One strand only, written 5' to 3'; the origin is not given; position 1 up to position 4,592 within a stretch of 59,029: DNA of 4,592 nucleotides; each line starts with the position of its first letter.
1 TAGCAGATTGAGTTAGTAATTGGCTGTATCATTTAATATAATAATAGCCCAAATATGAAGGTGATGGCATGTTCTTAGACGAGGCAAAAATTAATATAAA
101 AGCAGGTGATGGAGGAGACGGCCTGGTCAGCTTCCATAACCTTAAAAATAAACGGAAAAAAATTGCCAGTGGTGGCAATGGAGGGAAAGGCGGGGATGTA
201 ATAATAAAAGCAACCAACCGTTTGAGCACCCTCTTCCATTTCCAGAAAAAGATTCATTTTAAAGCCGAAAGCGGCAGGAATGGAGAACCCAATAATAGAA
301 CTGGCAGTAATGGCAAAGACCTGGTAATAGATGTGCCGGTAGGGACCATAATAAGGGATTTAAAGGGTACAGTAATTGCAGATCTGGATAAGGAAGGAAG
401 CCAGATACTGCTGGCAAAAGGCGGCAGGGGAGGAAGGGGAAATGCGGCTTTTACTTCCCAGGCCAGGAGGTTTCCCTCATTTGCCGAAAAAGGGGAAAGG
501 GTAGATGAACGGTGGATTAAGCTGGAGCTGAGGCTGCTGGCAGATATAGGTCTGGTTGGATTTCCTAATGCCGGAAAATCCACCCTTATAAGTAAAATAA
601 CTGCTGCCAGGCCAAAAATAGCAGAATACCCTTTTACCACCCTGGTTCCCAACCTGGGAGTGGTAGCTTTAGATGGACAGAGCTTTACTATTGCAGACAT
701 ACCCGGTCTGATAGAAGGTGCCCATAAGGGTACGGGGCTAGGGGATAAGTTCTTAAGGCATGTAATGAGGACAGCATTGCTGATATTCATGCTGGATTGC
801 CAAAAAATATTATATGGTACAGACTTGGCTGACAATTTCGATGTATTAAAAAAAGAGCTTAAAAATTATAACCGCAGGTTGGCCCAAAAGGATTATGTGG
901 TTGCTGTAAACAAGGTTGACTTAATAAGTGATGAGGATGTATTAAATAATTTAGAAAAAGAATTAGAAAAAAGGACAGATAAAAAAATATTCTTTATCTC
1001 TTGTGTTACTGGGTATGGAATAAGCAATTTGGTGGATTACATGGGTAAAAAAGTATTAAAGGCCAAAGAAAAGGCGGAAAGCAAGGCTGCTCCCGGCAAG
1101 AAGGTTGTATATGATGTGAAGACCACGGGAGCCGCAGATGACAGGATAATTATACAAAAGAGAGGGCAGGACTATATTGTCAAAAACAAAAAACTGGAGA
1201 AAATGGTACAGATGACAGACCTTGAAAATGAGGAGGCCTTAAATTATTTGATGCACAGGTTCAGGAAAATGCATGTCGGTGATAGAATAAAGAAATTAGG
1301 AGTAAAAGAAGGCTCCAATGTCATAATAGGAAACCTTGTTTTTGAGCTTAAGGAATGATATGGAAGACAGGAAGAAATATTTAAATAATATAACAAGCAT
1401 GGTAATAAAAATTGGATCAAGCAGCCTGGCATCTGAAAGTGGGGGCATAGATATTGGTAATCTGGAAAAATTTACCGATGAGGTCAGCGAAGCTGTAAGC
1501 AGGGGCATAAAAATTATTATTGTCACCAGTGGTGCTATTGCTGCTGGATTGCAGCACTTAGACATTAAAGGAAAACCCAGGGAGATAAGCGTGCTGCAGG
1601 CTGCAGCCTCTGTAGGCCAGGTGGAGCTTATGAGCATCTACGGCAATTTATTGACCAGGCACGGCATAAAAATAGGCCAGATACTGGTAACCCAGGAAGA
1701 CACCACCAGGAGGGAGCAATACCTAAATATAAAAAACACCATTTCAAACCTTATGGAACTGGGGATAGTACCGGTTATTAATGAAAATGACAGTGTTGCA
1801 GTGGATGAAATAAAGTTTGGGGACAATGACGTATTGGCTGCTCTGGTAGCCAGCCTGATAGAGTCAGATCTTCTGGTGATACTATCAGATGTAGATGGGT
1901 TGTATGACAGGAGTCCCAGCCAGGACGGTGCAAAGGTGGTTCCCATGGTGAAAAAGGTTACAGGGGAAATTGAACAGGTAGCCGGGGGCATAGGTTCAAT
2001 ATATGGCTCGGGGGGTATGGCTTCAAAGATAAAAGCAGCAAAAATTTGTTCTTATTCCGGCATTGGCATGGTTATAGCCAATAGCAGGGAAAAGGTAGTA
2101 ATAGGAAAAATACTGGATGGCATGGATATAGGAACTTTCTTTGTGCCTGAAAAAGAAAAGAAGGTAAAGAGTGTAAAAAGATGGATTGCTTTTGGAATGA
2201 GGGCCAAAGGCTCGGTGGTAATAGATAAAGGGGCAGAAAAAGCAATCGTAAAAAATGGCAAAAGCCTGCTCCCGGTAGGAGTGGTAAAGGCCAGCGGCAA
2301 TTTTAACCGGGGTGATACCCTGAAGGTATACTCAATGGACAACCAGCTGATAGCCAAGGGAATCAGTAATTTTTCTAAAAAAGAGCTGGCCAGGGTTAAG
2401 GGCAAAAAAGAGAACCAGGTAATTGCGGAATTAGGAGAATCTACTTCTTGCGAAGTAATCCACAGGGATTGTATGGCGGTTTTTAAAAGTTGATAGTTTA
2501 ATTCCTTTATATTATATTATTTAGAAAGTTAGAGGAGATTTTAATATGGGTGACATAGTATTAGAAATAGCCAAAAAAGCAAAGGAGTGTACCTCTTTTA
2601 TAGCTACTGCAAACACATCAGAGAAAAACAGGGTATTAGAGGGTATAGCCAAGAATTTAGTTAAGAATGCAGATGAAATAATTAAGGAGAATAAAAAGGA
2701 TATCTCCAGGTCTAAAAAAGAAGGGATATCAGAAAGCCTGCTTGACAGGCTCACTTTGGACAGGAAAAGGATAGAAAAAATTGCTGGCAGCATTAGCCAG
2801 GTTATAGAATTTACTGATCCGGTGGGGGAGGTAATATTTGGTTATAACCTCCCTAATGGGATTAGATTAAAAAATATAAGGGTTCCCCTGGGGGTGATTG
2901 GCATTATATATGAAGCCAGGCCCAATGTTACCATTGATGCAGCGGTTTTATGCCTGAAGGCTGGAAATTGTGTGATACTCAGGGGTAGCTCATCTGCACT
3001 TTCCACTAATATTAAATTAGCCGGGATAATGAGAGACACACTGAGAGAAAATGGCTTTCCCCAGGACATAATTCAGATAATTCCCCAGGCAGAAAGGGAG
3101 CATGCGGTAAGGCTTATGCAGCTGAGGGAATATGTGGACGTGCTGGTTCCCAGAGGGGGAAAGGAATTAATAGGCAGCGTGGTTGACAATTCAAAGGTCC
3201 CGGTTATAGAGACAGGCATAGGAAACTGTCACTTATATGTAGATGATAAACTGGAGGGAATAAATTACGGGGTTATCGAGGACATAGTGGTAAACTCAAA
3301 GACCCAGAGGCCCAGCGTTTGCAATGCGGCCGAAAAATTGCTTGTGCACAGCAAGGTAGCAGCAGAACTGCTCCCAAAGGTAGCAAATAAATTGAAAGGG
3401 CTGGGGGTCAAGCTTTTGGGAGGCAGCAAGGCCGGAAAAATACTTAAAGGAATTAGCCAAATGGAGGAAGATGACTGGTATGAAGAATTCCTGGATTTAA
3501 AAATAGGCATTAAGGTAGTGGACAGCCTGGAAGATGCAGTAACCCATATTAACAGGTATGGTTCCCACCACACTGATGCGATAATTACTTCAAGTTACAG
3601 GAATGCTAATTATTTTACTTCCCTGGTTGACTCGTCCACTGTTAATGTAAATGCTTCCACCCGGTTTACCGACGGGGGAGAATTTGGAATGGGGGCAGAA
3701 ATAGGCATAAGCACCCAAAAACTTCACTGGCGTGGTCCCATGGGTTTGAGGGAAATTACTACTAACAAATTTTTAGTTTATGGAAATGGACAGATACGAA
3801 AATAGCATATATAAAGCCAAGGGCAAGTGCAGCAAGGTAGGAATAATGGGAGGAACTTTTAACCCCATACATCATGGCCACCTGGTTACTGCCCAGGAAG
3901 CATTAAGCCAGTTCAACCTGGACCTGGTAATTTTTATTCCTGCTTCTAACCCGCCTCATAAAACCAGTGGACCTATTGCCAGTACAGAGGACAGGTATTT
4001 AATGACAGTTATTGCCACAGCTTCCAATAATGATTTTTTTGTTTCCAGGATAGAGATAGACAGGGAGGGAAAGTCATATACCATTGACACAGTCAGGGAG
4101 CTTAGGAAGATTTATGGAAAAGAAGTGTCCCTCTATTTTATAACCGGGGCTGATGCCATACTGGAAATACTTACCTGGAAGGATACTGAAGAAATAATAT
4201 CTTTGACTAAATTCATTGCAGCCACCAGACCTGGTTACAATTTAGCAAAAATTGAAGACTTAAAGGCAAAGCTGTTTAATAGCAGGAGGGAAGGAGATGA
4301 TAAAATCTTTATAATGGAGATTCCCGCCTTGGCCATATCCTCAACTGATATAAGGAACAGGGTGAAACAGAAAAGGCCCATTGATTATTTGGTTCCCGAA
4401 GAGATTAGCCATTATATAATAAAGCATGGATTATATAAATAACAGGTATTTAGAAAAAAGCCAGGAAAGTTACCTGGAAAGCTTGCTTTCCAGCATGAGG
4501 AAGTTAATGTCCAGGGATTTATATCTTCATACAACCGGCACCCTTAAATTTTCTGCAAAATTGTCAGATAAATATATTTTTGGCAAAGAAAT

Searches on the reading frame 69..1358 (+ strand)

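Call 87: search_protein_families(library=pfam, proteins=[window:69-1358:+], max_evalue=0.00001)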
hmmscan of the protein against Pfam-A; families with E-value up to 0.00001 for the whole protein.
window:69-1358:+ (429 aa): 4 families
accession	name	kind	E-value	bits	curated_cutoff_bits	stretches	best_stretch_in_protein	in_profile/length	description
PF01018.28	GTP1_OBG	-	7.4e-53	178.8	27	1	4-156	2-155/155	GTP1/OBG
PF01926.29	MMR_HSR1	-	4e-26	91.8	21.9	1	160-282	2-113/113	50S ribosome-binding GTPase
PF09269.16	DUF1967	-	5.9e-18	65.1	27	1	365-426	8-69/70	Domain of unknown function (DUF1967)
PF02421.24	FeoB_N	-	1.1e-11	45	27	1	160-323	3-154/156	Ferrous iron transport protein B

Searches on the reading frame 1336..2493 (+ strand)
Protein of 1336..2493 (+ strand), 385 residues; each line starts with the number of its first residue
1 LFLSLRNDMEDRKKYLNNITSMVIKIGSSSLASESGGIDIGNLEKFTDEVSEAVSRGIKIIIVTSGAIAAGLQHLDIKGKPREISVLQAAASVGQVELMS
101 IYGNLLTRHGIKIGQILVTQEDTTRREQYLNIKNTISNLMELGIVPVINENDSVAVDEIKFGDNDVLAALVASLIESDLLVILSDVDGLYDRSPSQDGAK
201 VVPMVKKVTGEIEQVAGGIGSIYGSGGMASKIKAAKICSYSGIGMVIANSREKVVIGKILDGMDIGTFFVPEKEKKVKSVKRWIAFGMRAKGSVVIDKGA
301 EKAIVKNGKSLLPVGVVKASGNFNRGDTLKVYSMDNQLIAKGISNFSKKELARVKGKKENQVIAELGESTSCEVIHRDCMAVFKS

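Call 87: search_protein_families(library=pfam, proteins=[window:1336-2493:+], max_evalue=0.00001)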
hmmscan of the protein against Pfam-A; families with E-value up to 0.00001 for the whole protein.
window:1336-2493:+ (385 aa): 2 families
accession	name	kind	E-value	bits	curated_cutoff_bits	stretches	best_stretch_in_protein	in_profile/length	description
PF00696.33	AA_kinase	-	1.4e-41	143.2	24.9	1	23-249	4-234/234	Amino acid kinase family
PF01472.26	PUA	-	1.1e-20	73.8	24.8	1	292-365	1-73/74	PUA domain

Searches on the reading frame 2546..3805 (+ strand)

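Call 87: search_protein_families(library=pfam, proteins=[window:2546-3805:+], max_evalue=0.00001)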
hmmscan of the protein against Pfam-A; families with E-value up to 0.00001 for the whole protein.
window:2546-3805:+ (419 aa): 1 family
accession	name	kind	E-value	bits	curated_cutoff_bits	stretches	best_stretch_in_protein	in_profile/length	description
PF00171.27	Aldedh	-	9.2e-18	64.5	23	1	7-288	33-298/461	Aldehyde dehydrogenase family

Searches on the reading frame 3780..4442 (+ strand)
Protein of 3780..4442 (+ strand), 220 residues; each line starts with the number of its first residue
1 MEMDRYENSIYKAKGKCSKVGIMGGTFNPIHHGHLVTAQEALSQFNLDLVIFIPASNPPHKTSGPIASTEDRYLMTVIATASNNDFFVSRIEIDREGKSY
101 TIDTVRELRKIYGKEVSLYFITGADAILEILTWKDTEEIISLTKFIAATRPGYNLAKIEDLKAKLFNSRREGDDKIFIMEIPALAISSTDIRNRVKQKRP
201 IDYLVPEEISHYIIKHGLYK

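Call 87: search_protein_families(library=pfam, proteins=[window:3780-4442:+], max_evalue=0.00001)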
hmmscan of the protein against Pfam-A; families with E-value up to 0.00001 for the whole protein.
window:3780-4442:+ (220 aa): 1 family
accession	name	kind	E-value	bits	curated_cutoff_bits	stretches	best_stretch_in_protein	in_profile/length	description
PF01467.32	CTP_transf_like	-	8.3e-29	100.9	21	1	22-194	1-133/133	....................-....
